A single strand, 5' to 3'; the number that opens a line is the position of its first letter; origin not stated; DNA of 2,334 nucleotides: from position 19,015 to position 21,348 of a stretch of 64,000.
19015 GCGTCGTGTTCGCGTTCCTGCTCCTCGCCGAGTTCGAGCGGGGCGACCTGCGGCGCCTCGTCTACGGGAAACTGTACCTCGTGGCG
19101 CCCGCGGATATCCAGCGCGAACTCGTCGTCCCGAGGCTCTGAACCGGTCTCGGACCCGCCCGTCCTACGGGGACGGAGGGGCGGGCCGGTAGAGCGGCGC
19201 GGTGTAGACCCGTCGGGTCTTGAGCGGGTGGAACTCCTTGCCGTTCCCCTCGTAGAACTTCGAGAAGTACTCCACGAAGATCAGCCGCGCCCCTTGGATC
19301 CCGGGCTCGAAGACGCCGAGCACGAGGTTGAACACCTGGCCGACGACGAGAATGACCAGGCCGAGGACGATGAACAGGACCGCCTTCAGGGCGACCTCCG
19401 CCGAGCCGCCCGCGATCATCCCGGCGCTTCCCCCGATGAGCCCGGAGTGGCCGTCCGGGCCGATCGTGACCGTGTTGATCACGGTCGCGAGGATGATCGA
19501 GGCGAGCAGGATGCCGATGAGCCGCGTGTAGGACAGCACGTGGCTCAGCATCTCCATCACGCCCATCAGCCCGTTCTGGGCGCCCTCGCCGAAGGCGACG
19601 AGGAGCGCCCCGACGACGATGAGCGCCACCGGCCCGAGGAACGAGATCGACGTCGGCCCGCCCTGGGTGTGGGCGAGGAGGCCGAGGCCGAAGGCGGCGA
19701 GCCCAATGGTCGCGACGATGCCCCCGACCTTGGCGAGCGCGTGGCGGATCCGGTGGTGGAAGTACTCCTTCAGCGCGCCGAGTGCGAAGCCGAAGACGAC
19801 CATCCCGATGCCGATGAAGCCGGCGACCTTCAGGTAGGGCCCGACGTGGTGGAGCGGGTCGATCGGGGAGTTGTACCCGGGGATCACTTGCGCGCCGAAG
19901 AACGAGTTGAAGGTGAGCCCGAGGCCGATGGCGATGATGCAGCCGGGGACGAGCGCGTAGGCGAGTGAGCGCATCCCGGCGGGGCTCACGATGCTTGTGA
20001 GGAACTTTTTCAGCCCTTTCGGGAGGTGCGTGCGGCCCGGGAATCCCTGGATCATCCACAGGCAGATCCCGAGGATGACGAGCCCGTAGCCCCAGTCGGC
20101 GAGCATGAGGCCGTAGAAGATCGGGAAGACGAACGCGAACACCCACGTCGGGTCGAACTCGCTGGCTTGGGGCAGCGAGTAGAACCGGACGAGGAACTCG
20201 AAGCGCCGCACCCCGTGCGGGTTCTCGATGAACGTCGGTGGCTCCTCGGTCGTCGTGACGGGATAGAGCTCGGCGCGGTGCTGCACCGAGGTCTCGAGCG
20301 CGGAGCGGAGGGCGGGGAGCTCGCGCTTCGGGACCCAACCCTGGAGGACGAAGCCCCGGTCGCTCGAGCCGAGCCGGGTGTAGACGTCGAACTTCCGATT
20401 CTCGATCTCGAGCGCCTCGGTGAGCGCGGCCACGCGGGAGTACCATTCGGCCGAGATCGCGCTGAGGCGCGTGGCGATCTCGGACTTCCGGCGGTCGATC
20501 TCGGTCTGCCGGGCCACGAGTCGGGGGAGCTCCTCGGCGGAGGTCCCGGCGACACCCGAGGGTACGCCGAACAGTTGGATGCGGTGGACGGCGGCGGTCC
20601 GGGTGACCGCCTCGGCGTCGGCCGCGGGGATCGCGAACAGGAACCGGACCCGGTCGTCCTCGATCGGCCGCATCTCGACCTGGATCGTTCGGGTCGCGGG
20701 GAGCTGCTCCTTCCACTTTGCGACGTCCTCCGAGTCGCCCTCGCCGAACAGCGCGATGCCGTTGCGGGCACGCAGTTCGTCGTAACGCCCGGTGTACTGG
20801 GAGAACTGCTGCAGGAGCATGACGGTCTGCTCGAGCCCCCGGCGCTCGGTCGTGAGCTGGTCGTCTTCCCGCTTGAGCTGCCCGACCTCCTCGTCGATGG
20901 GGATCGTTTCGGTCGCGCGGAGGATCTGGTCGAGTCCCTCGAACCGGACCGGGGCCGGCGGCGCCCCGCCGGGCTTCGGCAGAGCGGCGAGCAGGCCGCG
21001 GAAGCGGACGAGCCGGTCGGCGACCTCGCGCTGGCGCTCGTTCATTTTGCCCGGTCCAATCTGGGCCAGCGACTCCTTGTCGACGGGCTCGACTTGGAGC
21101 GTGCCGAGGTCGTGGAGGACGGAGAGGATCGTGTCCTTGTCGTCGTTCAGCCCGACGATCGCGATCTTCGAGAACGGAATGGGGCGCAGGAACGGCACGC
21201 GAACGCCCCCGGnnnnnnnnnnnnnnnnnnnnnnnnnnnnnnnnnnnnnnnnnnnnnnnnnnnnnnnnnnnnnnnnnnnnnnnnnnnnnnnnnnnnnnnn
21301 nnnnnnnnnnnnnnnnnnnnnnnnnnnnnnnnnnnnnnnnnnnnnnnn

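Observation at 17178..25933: A-type ATP synthase split into two convergent operons with H and I relocated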

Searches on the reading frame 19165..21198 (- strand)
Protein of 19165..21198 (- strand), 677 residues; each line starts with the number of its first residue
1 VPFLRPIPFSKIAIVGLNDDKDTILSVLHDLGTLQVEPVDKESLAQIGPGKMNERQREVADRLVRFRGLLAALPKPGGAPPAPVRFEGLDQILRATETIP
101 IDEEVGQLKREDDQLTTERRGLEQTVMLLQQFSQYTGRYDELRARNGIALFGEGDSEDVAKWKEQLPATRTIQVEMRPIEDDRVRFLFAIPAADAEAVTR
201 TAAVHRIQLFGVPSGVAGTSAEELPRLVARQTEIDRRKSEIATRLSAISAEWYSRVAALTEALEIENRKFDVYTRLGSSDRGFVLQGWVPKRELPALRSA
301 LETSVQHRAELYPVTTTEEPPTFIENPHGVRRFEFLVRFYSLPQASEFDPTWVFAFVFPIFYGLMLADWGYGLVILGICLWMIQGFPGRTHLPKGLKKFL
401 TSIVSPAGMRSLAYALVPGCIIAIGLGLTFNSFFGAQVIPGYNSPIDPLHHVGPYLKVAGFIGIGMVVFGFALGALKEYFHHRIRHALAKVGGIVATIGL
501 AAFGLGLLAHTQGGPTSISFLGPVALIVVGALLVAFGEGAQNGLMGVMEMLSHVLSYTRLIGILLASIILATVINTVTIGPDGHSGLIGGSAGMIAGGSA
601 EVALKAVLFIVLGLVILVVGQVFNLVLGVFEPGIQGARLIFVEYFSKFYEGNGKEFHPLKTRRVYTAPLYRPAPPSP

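Call 6: search_protein_families(library=pfam, proteins=[window:19165-21198:-], max_evalue=0.01)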
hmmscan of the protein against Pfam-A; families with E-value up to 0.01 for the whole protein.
window:19165-21198:- (677 aa): 1 family
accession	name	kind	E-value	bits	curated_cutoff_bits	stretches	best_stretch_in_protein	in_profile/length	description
PF01496.24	V_ATPase_I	-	3.2e-22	78.8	30.7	2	272-384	293-415/815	V-type ATPase 116kDa subunit family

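Call 7: search_protein_families(library=ncbifam, proteins=[window:19165-21198:-], max_evalue=0.01)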
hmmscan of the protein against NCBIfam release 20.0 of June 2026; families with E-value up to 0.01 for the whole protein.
window:19165-21198:- (677 aa): 9 families
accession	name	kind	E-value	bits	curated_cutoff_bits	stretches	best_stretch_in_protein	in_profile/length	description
NF004432.0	PRK05771.3-1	equivalog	2e-148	495.6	1044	1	4-666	2-633/643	V-type ATP synthase subunit I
NF004430.0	PRK05771.2-4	equivalog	1.9e-85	287.8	670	1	4-666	2-644/646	V-type ATP synthase subunit I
NF004428.0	PRK05771.2-1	equivalog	1.3e-67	228.5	766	1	4-667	2-677/680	V-type ATP synthase subunit I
NF004434.0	PRK05771.3-3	equivalog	3.8e-35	121.5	777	2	87-385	85-392/686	V-type ATP synthase subunit I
NF004431.0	PRK05771.2-5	equivalog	6.9e-25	87.6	851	2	231-439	188-383/649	V-type ATP synthase subunit I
NF004433.0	PRK05771.3-2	equivalog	3.9e-23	81.7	1173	2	272-445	263-422/701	V-type ATP synthase subunit I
NF004427.0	PRK05771.1-1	equivalog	1.5e-22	80.1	942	1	276-665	298-656/668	V-type ATP synthase subunit I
NF004435.0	PRK05771.3-4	equivalog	2.6e-19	69.1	1410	2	231-384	228-378/701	V-type ATP synthase subunit I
NF004429.0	PRK05771.2-2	equivalog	3e-13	49.4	799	1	102-662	62-606/608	V-type ATP synthase subunit I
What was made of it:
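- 19165..21198 (-): atpI: 677-aa membrane stator subunit I (a). PF01496; NF004432 E=2e-148 (calls 6, 7).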

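Call 8: find_homologous_proteins(query=window:19165-21198:-, max_evalue=1e-10)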
Query window:19165-21198:- (677 aa): 325 proteins with E <= 1e-10 among 8000 candidates; the best 120 are listed.
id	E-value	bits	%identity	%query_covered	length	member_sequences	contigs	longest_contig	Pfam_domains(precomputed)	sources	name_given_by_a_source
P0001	0.0e+0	1507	100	100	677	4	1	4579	PF01496.25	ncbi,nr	ncbi:MAG: V-type ATP synthase subunit I [Thermoplasmata archaeon]|nr:V-type ATP synthase subunit I [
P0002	0.0e+0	1307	84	100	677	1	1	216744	PF01496.25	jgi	jgi:V/A-type H+/Na+-transporting ATPase subunit I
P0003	0.0e+0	1292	84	100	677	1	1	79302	PF01496.25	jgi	jgi:V/A-type H+-transporting ATPase subunit I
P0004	0.0e+0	1289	83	100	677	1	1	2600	PF01496.25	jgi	-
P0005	0.0e+0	1289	83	98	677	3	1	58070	PF01496.25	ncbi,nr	ncbi:MAG: V-type ATP synthase subunit I [Thermoplasmata archaeon]|nr:V-type ATP synthase subunit I [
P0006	0.0e+0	1279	82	100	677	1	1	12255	PF01496.25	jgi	jgi:V/A-type H+/Na+-transporting ATPase subunit I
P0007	0.0e+0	1163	82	91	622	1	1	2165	PF01496.25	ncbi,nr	ncbi:MAG: hypothetical protein L3J81_02245, partial [Thermoplasmata archaeon]|nr:hypothetical protei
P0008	0.0e+0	1119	73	100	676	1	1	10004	PF01496.25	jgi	jgi:V/A-type H+-transporting ATPase subunit I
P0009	9.6e-270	915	61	99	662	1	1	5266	PF01496.25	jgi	jgi:V/A-type H+-transporting ATPase subunit I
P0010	7.0e-267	905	61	100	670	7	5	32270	PF01496.25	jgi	-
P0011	8.1e-267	905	60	98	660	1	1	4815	PF01496.25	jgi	jgi:V/A-type H+-transporting ATPase subunit I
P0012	5.4e-265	899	61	100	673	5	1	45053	PF01496.25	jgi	jgi:V/A-type H+-transporting ATPase subunit I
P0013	1.2e-264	898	60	99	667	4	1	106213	PF01496.25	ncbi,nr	ncbi:MAG: V-type ATP synthase subunit I [Thermoplasmata archaeon]|nr:V-type ATP synthase subunit I [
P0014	3.0e-238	811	78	70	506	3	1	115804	PF01496.25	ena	-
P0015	2.0e-236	804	55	99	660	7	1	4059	PF01496.25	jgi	jgi:V/A-type H+-transporting ATPase subunit I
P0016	4.1e-209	714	56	85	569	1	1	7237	PF01496.25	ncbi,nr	ncbi:MAG TPA: V-type ATPase 116kDa subunit family protein, partial [Thermoplasmata archaeon]|nr:V-ty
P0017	3.9e-206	704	51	100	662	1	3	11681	PF01496.25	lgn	-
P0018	9.8e-203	693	51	98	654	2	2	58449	PF01496.25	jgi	-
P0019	2.9e-200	685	58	81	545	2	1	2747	PF01496.25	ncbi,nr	ncbi:MAG TPA: V-type ATPase 116kDa subunit family protein, partial [Thermoplasmata archaeon]|nr:V-ty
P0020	3.6e-200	685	49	98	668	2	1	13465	PF01496.25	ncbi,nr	ncbi:MAG: hypothetical protein L3J87_01595 [Thermoplasmata archaeon]|nr:hypothetical protein [Thermo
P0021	7.6e-196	670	50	98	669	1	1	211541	PF01496.25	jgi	jgi:V/A-type H+/Na+-transporting ATPase subunit I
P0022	2.7e-195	669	51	98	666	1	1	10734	PF01496.25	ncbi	-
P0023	2.2e-194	666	49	100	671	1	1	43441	PF01496.25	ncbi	ncbi:MAG: V-type ATPase 116kDa subunit family protein [Thermoplasmata archaeon]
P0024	4.1e-194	665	49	100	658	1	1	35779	PF01496.25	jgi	jgi:V/A-type H+-transporting ATPase subunit I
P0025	1.1e-193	663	49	98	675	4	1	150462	PF01496.25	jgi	jgi:V/A-type H+-transporting ATPase subunit I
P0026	1.1e-193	663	49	98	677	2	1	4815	PF01496.25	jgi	jgi:V/A-type H+/Na+-transporting ATPase subunit I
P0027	3.9e-193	661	49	99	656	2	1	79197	PF01496.25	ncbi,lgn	ncbi:MAG: V-type ATP synthase subunit I [Thermoplasmata archaeon]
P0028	4.1e-193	661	51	98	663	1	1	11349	PF01496.25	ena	-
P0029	4.5e-193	661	49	99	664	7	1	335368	PF01496.25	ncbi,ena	-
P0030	1.9e-192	659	50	98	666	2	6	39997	PF01496.25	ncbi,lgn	-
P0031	2.6e-192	659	49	99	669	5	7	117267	PF01496.25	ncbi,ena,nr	ncbi:MAG TPA: V-type ATPase 116kDa subunit family protein [Thermoplasmata archaeon]|nr:V-type ATPase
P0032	2.6e-192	659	50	99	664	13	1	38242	PF01496.25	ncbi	-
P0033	5.4e-192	658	50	99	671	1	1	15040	PF01496.25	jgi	jgi:V/A-type H+/Na+-transporting ATPase subunit I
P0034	8.1e-192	657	48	98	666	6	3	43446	PF01496.25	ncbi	-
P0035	1.1e-191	657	51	98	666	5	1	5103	PF01496.25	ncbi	-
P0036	1.2e-191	657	49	100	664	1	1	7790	PF01496.25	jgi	jgi:V/A-type H+/Na+-transporting ATPase subunit I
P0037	3.2e-191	655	51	98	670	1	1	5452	PF01496.25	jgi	jgi:V/A-type H+/Na+-transporting ATPase subunit I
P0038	3.8e-191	655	49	98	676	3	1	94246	PF01496.25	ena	-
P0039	5.0e-191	654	49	99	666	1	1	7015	PF01496.25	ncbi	-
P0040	6.5e-191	654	49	99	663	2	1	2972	PF01496.25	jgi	jgi:V/A-type H+/Na+-transporting ATPase subunit I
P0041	1.4e-190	653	50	99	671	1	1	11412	PF01496.25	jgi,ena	-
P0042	1.4e-190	653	49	98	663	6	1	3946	PF01496.25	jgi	jgi:V/A-type H+/Na+-transporting ATPase subunit I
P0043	1.9e-190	653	49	98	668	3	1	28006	PF01496.25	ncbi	-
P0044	2.4e-190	652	49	98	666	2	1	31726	PF01496.25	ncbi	-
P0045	3.1e-190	652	51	98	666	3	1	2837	PF01496.25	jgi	jgi:V/A-type H+/Na+-transporting ATPase subunit I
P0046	3.8e-190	652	49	98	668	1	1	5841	PF01496.25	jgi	jgi:V/A-type H+/Na+-transporting ATPase subunit I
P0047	5.2e-190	651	50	98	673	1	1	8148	PF01496.25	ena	-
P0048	5.9e-190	651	50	99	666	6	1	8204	PF01496.25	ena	-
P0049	6.1e-190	651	48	100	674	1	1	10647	PF01496.25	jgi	-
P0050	7.2e-190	651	50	100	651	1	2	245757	PF01496.25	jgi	jgi:V/A-type H+/Na+-transporting ATPase subunit I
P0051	7.8e-190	651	51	100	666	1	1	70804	PF01496.25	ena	-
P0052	8.4e-190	650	49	99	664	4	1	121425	PF01496.25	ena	-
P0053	1.2e-189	650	49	100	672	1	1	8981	PF01496.25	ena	-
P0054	1.6e-189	650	50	98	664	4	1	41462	PF01496.25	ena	-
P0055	2.1e-189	649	49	98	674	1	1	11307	PF01496.25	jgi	jgi:V/A-type H+/Na+-transporting ATPase subunit I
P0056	2.3e-189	649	50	98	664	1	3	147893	PF01496.25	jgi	jgi:V/A-type H+-transporting ATPase subunit I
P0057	2.3e-189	649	49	98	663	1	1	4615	PF01496.25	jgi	jgi:V/A-type H+/Na+-transporting ATPase subunit I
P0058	3.4e-189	648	48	99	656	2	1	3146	PF01496.25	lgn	-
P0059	3.6e-189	648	50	100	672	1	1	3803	PF01496.25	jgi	jgi:V/A-type H+/Na+-transporting ATPase subunit I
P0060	3.8e-189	648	48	100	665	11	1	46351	PF01496.25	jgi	-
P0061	4.4e-189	648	49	100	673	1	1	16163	PF01496.25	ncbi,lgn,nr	ncbi:MAG TPA: V-type ATPase 116kDa subunit family protein [Thermoplasmata archaeon]|nr:V-type ATPase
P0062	4.7e-189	648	49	98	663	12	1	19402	PF01496.25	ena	-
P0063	4.9e-189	648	49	99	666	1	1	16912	PF01496.25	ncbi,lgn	ncbi:MAG: V-type ATPase 116kDa subunit family protein [Thermoplasmata archaeon]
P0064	5.0e-189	648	49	98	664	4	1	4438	PF01496.25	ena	-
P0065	5.5e-189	648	49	99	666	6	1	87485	PF01496.25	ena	-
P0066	5.8e-189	648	50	98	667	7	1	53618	PF01496.25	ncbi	-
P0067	6.6e-189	647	50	100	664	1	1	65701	PF01496.25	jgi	jgi:V/A-type H+/Na+-transporting ATPase subunit I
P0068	8.2e-189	647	48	100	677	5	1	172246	PF01496.25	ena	-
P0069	8.2e-189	647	48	98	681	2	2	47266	PF01496.25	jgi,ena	-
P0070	9.9e-189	647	49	99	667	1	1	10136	PF01496.25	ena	-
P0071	1.7e-188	646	49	98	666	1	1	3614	PF01496.25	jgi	jgi:V/A-type H+/Na+-transporting ATPase subunit I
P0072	3.0e-188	645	49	99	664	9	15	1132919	PF01496.25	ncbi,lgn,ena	ncbi:MAG: V-type ATPase 116kDa subunit family protein [Thermoplasmata archaeon]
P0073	3.2e-188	645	49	98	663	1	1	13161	PF01496.25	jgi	jgi:V/A-type H+/Na+-transporting ATPase subunit I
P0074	3.7e-188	645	49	97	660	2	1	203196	PF01496.25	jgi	jgi:V/A-type H+-transporting ATPase subunit I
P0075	4.1e-188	645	49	98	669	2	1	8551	PF01496.25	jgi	jgi:V/A-type H+/Na+-transporting ATPase subunit I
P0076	4.3e-188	645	50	98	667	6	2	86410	PF01496.25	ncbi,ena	-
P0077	4.6e-188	645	49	98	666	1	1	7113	PF01496.25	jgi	jgi:V/A-type H+/Na+-transporting ATPase subunit I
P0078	5.1e-188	645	48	100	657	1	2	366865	PF01496.25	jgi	jgi:V/A-type H+-transporting ATPase subunit I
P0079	5.4e-188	644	48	98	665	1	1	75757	PF01496.25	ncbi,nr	ncbi:MAG: hypothetical protein L3K15_02600 [Thermoplasmata archaeon]|nr:hypothetical protein [Thermo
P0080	5.6e-188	644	49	98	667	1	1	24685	PF01496.25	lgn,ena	-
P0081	5.9e-188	644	49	98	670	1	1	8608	PF01496.25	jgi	jgi:V/A-type H+/Na+-transporting ATPase subunit I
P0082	7.0e-188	644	49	100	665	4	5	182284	PF01496.25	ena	-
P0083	7.4e-188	644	47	99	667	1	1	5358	PF01496.25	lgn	-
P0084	8.7e-188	644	49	98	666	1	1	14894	PF01496.25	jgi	jgi:V/A-type H+/Na+-transporting ATPase subunit I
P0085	8.8e-188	644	49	98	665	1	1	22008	PF01496.25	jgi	jgi:V/A-type H+/Na+-transporting ATPase subunit I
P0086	1.2e-187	643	50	99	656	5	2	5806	PF01496.25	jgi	jgi:V/A-type H+-transporting ATPase subunit I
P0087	1.2e-187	643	48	98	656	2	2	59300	PF01496.25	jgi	jgi:V/A-type H+-transporting ATPase subunit I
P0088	1.3e-187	643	47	100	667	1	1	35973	PF01496.25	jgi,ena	-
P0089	1.7e-187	643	48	98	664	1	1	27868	PF01496.25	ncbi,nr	ncbi:MAG: hypothetical protein L3K02_01450 [Thermoplasmata archaeon]|nr:hypothetical protein [Thermo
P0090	1.8e-187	643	49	99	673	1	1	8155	PF01496.25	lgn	-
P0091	1.8e-187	643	49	99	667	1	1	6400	PF01496.25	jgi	jgi:V/A-type H+/Na+-transporting ATPase subunit I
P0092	2.2e-187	642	49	98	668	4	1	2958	PF01496.25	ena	-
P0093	2.7e-187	642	49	99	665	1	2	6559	PF01496.25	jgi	jgi:V/A-type H+/Na+-transporting ATPase subunit I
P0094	3.1e-187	642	49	99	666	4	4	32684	PF01496.25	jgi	-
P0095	3.2e-187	642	49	100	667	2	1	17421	PF01496.25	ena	-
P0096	3.7e-187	642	49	98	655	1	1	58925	PF01496.25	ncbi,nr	ncbi:MAG: V-type ATP synthase subunit I [Thermoplasmata archaeon]|nr:V-type ATP synthase subunit I [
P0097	4.6e-187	641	49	98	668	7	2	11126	PF01496.25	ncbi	-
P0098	5.2e-187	641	50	98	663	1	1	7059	PF01496.25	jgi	jgi:V/A-type H+/Na+-transporting ATPase subunit I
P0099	5.3e-187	641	48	100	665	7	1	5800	PF01496.25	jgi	jgi:V/A-type H+-transporting ATPase subunit I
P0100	6.3e-187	641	49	99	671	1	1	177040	PF01496.25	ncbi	-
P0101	7.2e-187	641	49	100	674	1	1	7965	PF01496.25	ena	-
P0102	8.1e-187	641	46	99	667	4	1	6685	PF01496.25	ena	-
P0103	8.8e-187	640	50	99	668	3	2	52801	PF01496.25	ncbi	-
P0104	9.2e-187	640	49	98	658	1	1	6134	PF01496.25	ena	-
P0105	9.2e-187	640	49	98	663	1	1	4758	PF01496.25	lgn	-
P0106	9.3e-187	640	49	100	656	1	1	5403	PF01496.25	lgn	-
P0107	9.4e-187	640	49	98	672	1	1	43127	PF01496.25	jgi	jgi:V/A-type H+/Na+-transporting ATPase subunit I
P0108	9.5e-187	640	49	99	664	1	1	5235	PF01496.25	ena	-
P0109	1.2e-186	640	48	98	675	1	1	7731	PF01496.25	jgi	jgi:V/A-type H+-transporting ATPase subunit I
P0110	1.2e-186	640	49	98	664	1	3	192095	PF01496.25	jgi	jgi:V/A-type H+/Na+-transporting ATPase subunit I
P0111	1.3e-186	640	49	99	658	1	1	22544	PF01496.25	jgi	jgi:V/A-type H+-transporting ATPase subunit I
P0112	1.5e-186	640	49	100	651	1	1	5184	PF01496.25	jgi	jgi:V/A-type H+-transporting ATPase subunit I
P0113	1.6e-186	640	49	100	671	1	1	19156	PF01496.25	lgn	-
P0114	1.6e-186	640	48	100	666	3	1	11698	PF01496.25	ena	-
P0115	1.7e-186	639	48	98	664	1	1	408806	PF01496.25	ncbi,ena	-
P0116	2.2e-186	639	48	100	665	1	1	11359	PF01496.25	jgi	jgi:V/A-type H+-transporting ATPase subunit I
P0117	2.8e-186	639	49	98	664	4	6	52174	PF01496.25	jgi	-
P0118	3.5e-186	638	48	99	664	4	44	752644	PF01496.25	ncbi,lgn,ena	ncbi:MAG: V-type ATP synthase subunit I [Thermoplasmata archaeon]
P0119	3.9e-186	638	48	98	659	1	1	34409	PF01496.25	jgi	jgi:V/A-type H+/Na+-transporting ATPase subunit I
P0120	4.4e-186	638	48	100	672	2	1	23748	PF01496.25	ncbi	-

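Call 10: find_related_loci(query=A1, collection=genome_contigs, flank=10000)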
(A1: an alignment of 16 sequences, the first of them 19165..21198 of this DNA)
Query A1 (677 aa) in genome_contigs; peptide patterns used: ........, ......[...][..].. (x = any residue, [..] = any of these).
571 stretches matched a pattern; 462 encode a relative of the query (tblastn E <= 1e-3); the best 80 are kept; 80 distinct loci.
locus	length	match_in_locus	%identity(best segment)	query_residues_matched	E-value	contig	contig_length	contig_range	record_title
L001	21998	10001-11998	83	1-666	0e+0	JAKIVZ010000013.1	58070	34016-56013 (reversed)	MAG: Candidatus Lutacidiplasma silvani isolate AcS3-62 NODE_539_length_58070_cov_14.066690, whole genome shotgun sequenc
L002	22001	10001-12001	85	1-667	0e+0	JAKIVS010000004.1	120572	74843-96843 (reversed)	MAG: Thermoplasmata archaeon isolate AcS1-3 NODE_148_length_120572_cov_15.384120, whole genome shotgun sequence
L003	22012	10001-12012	85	1-671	0e+0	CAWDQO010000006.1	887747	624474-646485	MAG: uncultured Thermoplasmata archaeon isolate MFD03399.bin.2.1 genome assembly, contig: contig_6199, whole genome shot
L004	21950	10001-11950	60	1-668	0e+0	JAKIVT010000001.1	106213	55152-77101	MAG: Thermoplasmata archaeon isolate AcS13-54 AcS13-54_1, whole genome shotgun sequence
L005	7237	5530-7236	56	1-574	0e+0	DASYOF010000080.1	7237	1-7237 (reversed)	MAG TPA_asm: Thermoplasmata archaeon isolate SMAG_U4422 k141_3309877, whole genome shotgun sequence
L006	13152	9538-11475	50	3-668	0e+0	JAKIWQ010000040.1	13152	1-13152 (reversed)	MAG: Thermoplasmata archaeon isolate SubAcS13-64 SubAcS13-64_40, whole genome shotgun sequence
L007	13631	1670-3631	50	1-677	0e+0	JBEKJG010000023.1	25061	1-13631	MAG: Thermoplasmata archaeon isolate SPRUCE 318 SPRUCE_318_23, whole genome shotgun sequence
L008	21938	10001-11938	50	4-666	0e+0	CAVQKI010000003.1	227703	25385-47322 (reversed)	MAG: uncultured Thermoplasmata archaeon isolate MFD00008.bin.2.14 genome assembly, contig: contig_43292, whole genome sh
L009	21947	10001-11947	49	4-672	0e+0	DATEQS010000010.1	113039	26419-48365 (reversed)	MAG TPA_asm: Thermoplasmata archaeon isolate SMAG_U9053 k141_839865, whole genome shotgun sequence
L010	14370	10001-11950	50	1-675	0e+0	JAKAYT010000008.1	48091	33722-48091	MAG: Thermoplasmata archaeon isolate YS5.bin51 NODE_370_length_48091_cov_4.347865, whole genome shotgun sequence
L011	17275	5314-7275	50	4-677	0e+0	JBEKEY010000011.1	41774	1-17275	MAG: Thermoplasmata archaeon isolate SPRUCE 217 SPRUCE_217_11, whole genome shotgun sequence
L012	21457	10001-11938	49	4-666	0e+0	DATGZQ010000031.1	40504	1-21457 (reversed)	MAG TPA_asm: Thermoplasmata archaeon isolate SMAG_U10668 k141_762609, whole genome shotgun sequence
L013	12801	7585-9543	49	1-677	0e+0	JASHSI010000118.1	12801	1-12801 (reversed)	MAG: Thermoplasmata archaeon isolate JOPF123 JOPF_A01C_contig_224096, whole genome shotgun sequence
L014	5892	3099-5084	50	3-675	0e+0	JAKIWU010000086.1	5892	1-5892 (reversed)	MAG: Thermoplasmata archaeon isolate SubAcS15-25 SubAcS15-25_86, whole genome shotgun sequence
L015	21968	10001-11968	50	1-666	0e+0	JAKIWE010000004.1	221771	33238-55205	MAG: Thermoplasmata archaeon isolate AcS5-107 NODE_61_length_221771_cov_24.009647, whole genome shotgun sequence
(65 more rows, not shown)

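Call 54: search_protein_families(library=pfam, proteins=[L001:4267-7380:+], max_evalue=0.001)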
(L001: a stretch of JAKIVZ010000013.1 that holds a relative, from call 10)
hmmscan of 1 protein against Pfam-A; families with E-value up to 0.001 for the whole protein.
L001:4267-7380:+ (1038 aa): 6 families
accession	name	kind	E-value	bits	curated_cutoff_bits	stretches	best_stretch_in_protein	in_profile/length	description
PF00006.31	ATP-synt_ab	-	7e-69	232.1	29.5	1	695-893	27-213/213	ATP synthase alpha/beta family, nucleotide-binding domain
PF16886.11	ATP-synt_ab_Xtn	-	3.7e-27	94.4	25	1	107-191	2-88/88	ATPsynthase alpha/beta subunit barrel-sandwich domain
PF22919.1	ATP-synt_VA_C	-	3.2e-25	88.5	24.7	1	901-997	2-95/101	C-terminal domain of V and A type ATP synthase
PF14528.11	LAGLIDADG_3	-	4e-16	59.5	22.5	1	482-553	4-80/82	LAGLIDADG-like domain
PF02874.29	ATP-synt_ab_N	-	4.3e-14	53.2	20.9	1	4-66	1-69/69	ATP synthase alpha/beta family, beta-barrel domain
PF14890.11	Intein_splicing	-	5.8e-11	42.9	35.8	1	296-696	39-155/155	Intein splicing domain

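Call 58: list_cluster_members(proteins=[P0001])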
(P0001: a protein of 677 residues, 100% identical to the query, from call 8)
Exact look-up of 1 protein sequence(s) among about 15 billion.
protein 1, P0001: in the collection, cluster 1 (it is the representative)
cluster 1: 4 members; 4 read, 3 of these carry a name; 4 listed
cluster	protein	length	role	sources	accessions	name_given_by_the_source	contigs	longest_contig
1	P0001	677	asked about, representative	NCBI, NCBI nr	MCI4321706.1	MAG: V-type ATP synthase subunit I [Thermoplasmata archaeon] | V-type ATP synthase subunit I [Thermoplasmata archaeon]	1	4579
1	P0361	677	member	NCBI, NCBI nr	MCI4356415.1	MAG: V-type ATP synthase subunit I [Thermoplasmata archaeon] | V-type ATP synthase subunit I [Thermoplasmata archaeon]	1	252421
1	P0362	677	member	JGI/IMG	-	V/A-type H+-transporting ATPase subunit I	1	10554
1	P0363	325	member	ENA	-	-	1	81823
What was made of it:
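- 19165..21198 (-): 100% identical to MCI4321706.1 (calls 8, 58).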
